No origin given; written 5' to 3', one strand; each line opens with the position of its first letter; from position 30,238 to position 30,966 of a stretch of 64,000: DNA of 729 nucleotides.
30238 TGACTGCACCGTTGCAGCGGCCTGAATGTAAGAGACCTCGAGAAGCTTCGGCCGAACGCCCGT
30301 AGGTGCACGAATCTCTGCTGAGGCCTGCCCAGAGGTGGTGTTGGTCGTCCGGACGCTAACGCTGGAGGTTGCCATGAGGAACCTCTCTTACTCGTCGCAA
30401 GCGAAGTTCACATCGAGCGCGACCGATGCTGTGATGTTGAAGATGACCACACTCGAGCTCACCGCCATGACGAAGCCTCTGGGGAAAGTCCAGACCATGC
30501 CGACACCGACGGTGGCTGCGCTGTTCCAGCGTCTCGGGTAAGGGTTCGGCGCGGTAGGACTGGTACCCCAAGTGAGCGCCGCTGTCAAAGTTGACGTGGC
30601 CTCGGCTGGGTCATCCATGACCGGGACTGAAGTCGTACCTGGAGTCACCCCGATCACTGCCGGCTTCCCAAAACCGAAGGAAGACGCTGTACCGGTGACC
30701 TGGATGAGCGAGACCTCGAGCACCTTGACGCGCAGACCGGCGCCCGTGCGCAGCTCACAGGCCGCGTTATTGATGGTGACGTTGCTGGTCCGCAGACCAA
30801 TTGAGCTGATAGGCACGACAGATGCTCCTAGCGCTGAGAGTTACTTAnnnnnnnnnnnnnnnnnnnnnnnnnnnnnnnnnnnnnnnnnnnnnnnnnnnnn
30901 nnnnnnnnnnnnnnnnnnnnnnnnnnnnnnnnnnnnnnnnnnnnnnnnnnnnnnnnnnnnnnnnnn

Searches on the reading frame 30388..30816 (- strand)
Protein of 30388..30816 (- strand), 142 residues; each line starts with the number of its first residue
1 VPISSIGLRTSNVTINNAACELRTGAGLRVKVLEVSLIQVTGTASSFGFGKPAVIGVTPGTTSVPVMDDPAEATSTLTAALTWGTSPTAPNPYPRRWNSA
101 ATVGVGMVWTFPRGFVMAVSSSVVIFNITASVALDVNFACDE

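Call 4: search_protein_families(library=pfam, proteins=[window:30388-30816:-], max_evalue=0.1)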
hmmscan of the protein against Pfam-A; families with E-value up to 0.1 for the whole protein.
window:30388-30816:- (142 aa): 0 families

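Call 5: search_protein_families(library=phrogs, proteins=[window:30388-30816:-], max_evalue=0.1)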
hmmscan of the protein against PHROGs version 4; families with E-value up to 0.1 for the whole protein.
window:30388-30816:- (142 aa): 1 family
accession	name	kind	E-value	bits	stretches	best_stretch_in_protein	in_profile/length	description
phrog_27821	-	unknown function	0.074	13.3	1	54-128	121-194/329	-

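Call 14: find_homologous_proteins(query=window:30388-30816:-)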
Query window:30388-30816:- (142 aa): 264 proteins with E <= 0.001 among 346 candidates; the best 120 are listed.
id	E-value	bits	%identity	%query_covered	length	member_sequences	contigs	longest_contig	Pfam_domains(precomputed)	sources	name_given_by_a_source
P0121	2.4e-84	298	99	100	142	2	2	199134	-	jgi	jgi:hypothetical protein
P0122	1.3e-54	202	68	100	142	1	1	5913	-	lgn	-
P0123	1.0e-53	199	68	100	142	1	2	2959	-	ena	-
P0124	2.1e-53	198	63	100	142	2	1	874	-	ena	-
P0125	6.0e-53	196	69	100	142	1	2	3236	-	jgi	jgi:uncharacterized protein (DUF1499 family)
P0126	7.1e-53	196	67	100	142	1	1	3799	-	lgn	-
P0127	9.5e-53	196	65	100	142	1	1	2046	-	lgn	-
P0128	2.7e-52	194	65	100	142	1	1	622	-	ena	-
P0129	3.2e-52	194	65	100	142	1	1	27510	-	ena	-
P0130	5.3e-52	193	63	100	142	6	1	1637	-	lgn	-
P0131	1.9e-51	191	65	100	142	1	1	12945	-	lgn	-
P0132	3.9e-51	190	64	100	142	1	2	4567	-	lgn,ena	-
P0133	5.2e-51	190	64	100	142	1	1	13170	-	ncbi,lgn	-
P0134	8.3e-51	189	64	100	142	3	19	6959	-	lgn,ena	-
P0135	9.6e-51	189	66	100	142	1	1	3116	-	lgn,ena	-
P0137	1.1e-50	189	67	100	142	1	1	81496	-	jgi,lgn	jgi:hypothetical protein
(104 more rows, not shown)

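Call 20: search_solved_structures(query=A2, max_evalue=1)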
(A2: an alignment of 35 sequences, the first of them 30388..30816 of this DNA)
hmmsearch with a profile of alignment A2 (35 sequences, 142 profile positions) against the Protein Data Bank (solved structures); distinct sequences matched with E-value up to 1: 0.

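Call 23: find_encoding_contigs(protein=P0121, flank=10000, max_places=2)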
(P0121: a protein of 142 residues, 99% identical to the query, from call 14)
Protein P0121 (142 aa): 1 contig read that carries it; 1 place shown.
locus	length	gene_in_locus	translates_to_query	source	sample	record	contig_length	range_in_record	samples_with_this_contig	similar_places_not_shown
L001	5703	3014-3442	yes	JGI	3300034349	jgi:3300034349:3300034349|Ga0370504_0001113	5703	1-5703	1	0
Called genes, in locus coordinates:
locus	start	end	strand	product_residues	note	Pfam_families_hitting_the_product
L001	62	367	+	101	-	-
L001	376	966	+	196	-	-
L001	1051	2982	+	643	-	-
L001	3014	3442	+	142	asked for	-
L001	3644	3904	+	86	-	-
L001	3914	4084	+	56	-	-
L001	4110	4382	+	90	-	-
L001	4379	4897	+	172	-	-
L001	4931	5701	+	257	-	?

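Call 24: find_encoding_contigs(protein=P0137, flank=10000, max_places=2)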
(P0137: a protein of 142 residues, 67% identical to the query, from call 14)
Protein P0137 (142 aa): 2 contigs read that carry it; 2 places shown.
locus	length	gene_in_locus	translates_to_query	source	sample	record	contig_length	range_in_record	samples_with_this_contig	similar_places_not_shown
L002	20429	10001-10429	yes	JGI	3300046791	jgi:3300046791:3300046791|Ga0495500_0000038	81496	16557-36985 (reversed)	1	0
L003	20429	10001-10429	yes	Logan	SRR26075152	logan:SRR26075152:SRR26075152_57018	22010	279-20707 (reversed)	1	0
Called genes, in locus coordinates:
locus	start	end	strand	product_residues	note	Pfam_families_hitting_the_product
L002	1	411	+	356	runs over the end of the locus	-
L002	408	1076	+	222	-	PF13385:Laminin_G_3 (faint)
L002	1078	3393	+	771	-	PF13229:Beta_helix (faint), PF24146:K1-lyase_C (weak)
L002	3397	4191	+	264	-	-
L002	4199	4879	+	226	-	-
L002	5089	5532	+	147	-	PF00112:Peptidase_C1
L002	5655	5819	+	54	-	-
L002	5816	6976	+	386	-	PF01183:Glyco_hydro_25, PF01471:PG_binding_1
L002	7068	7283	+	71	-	-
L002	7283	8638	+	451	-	-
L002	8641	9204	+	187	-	-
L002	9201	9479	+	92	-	-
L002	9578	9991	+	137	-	-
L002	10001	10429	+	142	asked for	-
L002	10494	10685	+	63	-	-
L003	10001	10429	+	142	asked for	-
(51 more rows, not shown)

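Call 27: search_dna_similar(query=window:30388-30816:-, collection=phages, mode=protein, max_evalue=0.001, max_rows=40)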
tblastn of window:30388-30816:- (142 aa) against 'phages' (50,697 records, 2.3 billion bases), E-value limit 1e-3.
Records with a match: 1; places in all: 1; records where one place covers at least 80% of the query: 1.
Best place of each record, by identity: <60% 1.
By first word of the organism name: Caudoviricetes 1.
By host as written in the record: - 1.
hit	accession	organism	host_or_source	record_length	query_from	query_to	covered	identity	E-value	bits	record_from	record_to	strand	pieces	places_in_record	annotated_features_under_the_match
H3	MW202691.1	Caudoviricetes sp.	Manatee Spring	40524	1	142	100%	32.6%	1e-8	58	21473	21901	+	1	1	hypothetical protein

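Call 28: get_annotated_region(hit=H3, flank=12000)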
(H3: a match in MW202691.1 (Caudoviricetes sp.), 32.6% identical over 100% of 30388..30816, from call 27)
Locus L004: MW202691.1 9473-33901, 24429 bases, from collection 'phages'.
description: Podoviridae sp. isolate ctkAd229, complete genome.
organism: Caudoviricetes sp. (NCBI taxid 2832643)
taxonomy: Viruses; Duplodnaviria; Heunggongvirae; Uroviricota; Caudoviricetes
host: -; source: Manatee Spring; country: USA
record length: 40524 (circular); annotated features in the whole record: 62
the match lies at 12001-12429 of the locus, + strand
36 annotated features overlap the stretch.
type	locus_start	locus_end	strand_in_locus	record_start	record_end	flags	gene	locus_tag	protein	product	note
CDS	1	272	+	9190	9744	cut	-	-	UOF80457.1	putative phage replication protein O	-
CDS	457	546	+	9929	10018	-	-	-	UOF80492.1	hypothetical protein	-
CDS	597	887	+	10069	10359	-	-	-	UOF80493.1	hypothetical protein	-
CDS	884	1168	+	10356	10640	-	-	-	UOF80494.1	vrR-nuC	-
CDS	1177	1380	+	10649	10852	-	-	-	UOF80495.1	hypothetical protein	-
CDS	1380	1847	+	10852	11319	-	-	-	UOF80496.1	hypothetical protein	-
CDS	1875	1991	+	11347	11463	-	-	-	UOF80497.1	hypothetical protein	-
CDS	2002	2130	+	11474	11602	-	-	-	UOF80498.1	hypothetical protein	-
CDS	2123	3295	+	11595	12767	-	-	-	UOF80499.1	hypothetical protein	-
CDS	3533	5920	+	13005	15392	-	-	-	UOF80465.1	nhL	-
CDS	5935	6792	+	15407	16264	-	-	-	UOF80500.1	hypothetical protein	-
CDS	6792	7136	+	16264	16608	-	-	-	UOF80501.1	hypothetical protein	-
CDS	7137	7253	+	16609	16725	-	-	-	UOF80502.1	hypothetical protein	-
CDS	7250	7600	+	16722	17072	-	-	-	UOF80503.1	hypothetical protein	-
CDS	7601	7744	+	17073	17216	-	-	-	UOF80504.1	hypothetical protein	-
CDS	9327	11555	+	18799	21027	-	-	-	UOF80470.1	phage P22 like portal protein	-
CDS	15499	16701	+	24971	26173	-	-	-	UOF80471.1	P22 coat protein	-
CDS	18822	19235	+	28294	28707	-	-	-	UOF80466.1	P22 tail accessory factor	-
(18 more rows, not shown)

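Call 29: predict_structure(alignment_id=A2)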
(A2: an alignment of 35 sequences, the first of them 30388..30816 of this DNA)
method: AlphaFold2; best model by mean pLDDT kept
length: 142 residues; sequences in the alignment: 35
mean_pLDDT: 81.7   pTM: 0.78
mean pLDDT of the five models: 81.7, 81.0, 79.8, 77.7, 76.6
residues with pLDDT >= 90: 39; 70-90: 77; 50-70: 26; < 50: 0
segments of 3 or more residues with pLDDT < 50: none
pLDDT, mean of each block of 10 residues (from residue 1): 86 68 87 89 78 72 88 88 71 82 78 91 80 83 87
secondary structure, 60 per line:
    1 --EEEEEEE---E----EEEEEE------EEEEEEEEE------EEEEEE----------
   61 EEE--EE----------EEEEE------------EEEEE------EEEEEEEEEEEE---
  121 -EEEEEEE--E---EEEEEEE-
elements in order: E3-9 E18-23 E30-38 E45-50 E61-63 E78-82 E95-99 E106-117 E122-128 E135-141

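Call 53: find_related_loci(query=A2, collection=viral_contigs, flank=10000)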
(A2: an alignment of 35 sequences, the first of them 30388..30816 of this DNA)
Query A2 (142 aa) in viral_contigs; peptide patterns used: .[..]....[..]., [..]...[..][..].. (x = any residue, [..] = any of these).
148 stretches matched a pattern; 72 encode a relative of the query (tblastn E <= 1e-3); 71 distinct loci.
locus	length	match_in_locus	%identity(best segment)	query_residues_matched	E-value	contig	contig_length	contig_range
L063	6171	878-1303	63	1-142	7e-57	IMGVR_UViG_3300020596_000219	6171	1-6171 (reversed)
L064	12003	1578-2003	66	1-142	3e-56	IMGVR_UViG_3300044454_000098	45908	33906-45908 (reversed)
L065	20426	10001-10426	67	1-142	2e-56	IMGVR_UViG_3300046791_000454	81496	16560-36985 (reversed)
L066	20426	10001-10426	63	1-142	7e-56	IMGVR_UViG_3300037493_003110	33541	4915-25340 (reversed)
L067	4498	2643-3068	61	1-142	8e-56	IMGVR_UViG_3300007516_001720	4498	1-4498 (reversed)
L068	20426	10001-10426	61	1-142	3e-54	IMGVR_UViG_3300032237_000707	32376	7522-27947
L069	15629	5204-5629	65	1-142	2e-54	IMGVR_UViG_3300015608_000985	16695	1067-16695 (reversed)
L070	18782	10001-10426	64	1-142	6e-54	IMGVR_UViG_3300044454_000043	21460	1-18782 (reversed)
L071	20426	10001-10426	63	1-142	2e-53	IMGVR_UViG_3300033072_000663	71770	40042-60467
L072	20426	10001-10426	60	1-142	1e-52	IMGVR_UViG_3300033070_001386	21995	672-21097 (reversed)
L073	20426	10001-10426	63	1-142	1e-52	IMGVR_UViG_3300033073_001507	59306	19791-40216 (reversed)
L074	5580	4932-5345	64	1-138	2e-52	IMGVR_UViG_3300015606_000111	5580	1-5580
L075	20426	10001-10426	58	1-142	2e-51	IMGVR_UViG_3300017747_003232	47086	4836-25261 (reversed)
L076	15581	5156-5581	55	1-142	4e-48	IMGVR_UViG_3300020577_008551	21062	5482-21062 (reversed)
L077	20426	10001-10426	55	1-142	9e-48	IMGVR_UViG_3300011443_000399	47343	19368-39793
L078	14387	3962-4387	57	1-142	1e-46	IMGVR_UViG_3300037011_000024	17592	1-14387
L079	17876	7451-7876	58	1-142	3e-43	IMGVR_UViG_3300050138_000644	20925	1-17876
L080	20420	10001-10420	55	1-141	1e-41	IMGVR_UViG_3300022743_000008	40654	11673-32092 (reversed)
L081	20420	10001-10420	53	1-141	3e-41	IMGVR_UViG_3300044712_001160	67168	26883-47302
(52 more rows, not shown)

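Call 95: search_protein_representatives(alignment_id=A2)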
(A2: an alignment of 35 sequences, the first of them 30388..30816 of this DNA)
Query: 35 sequences, 142 profile positions. Proteins with E-value up to 0.001 (for the whole library): 787; up to 1e-10: 444; up to 1e-30: 36. The best 150 are listed.
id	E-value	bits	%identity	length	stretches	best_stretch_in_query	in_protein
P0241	3.2e-53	195.7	-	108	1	35-142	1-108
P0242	2.8e-42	160.2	-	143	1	1-142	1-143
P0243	3.9e-42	159.7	-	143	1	1-142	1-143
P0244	6.0e-42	159.1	-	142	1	1-142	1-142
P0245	1.6e-39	151.2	-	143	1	1-142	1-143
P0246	2.9e-39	150.4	-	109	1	1-110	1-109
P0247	1.4e-38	148.3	-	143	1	1-142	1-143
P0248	3.0e-38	147.1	-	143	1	1-142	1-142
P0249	3.4e-38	147.0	-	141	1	1-141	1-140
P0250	6.8e-38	146.0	-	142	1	1-142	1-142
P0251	9.6e-38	145.5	-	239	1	4-142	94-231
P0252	6.7e-37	142.8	-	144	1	1-132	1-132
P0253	1.2e-36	141.9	-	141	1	1-142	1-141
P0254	5.0e-36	139.9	-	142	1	1-140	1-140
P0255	1.1e-35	138.8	-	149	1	1-142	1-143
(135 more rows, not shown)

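Call 97: search_protein_families(library=phrogs, alignment_id=A6, max_evalue=0.01)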
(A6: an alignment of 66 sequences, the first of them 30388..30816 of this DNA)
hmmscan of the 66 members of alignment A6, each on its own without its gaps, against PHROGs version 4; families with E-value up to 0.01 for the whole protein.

A. member 1, window:30388-30816:- (142 aa): 0 families

B. families by the number of members that match (of 66 scanned): 0 families

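Call 98: search_solved_structures(query=A6, max_evalue=5)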
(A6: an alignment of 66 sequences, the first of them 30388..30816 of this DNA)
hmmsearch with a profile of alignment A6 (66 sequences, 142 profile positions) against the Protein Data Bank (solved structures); distinct sequences matched with E-value up to 5: 2.
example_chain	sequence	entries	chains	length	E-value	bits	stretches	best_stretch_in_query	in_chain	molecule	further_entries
2abk_A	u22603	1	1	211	0.11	15.6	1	6-73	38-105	ENDONUCLEASE III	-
6d69_A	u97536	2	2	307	0.29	14.3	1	74-128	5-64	NHL Repeat Region of D. melanogaster Thin | Thin, isoform D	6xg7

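Call 111: search_protein_families(library=pfam, proteins=[L069:476-1966:+, L069:2520-4811:+, L070:11220-12743:+, L078:3-1217:+, L078:1221-3578:+, L079:4985-7159:+, L080:11179-13194:+, L081:11184-12386:+, L081:8076-9572:+, L081:6560-8104:+], max_evalue=0.01)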
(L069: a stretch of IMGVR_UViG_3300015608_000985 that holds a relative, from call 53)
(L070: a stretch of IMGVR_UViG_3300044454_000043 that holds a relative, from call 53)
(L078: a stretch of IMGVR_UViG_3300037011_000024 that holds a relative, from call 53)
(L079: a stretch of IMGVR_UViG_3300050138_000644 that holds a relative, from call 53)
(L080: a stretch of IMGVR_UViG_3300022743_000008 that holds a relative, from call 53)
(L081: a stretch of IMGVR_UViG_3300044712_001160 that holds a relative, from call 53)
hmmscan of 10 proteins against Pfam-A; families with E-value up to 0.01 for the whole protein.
L069:476-1966:+ (497 aa): 1 family
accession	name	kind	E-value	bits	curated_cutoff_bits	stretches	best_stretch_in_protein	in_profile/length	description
PF03237.21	Terminase_6N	-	0.00057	20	22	1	35-144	2-110/215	Terminase large subunit, T4likevirus-type, N-terminal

L069:2520-4811:+ (764 aa): 0 families

L070:11220-12743:+ (508 aa): 0 families

L078:3-1217:+ (405 aa): 2 families
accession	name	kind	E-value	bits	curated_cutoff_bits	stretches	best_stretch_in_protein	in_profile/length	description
PF04466.19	Terminase_3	-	3.7e-26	92.3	23.2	1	22-212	4-201/201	Phage terminase large subunit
PF17288.8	Terminase_3C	-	4.6e-15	56.8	26.7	1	243-384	1-154/155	Terminase RNAseH like domain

L078:1221-3578:+ (786 aa): 1 family
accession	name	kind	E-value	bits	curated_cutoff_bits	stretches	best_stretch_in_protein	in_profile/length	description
PF23899.1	SU10_portal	-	1.1e-168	562.8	30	1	12-641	1-592/593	Phage SU10 portal protein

L079:4985-7159:+ (725 aa): 0 families

L080:11179-13194:+ (672 aa): 0 families

L081:11184-12386:+ (401 aa): 0 families

L081:8076-9572:+ (499 aa): 1 family
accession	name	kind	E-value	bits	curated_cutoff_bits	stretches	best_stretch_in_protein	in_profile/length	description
PF06074.18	Portal_Mu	-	2.3e-17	63.8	23.9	2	52-205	4-149/336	Portal protein of Mu bacteriophage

L081:6560-8104:+ (515 aa): 1 family
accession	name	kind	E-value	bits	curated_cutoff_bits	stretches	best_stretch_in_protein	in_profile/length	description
PF17289.8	Terminase_6C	-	7.7e-07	29.7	22.6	1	334-480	2-151/155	Terminase RNaseH-like domain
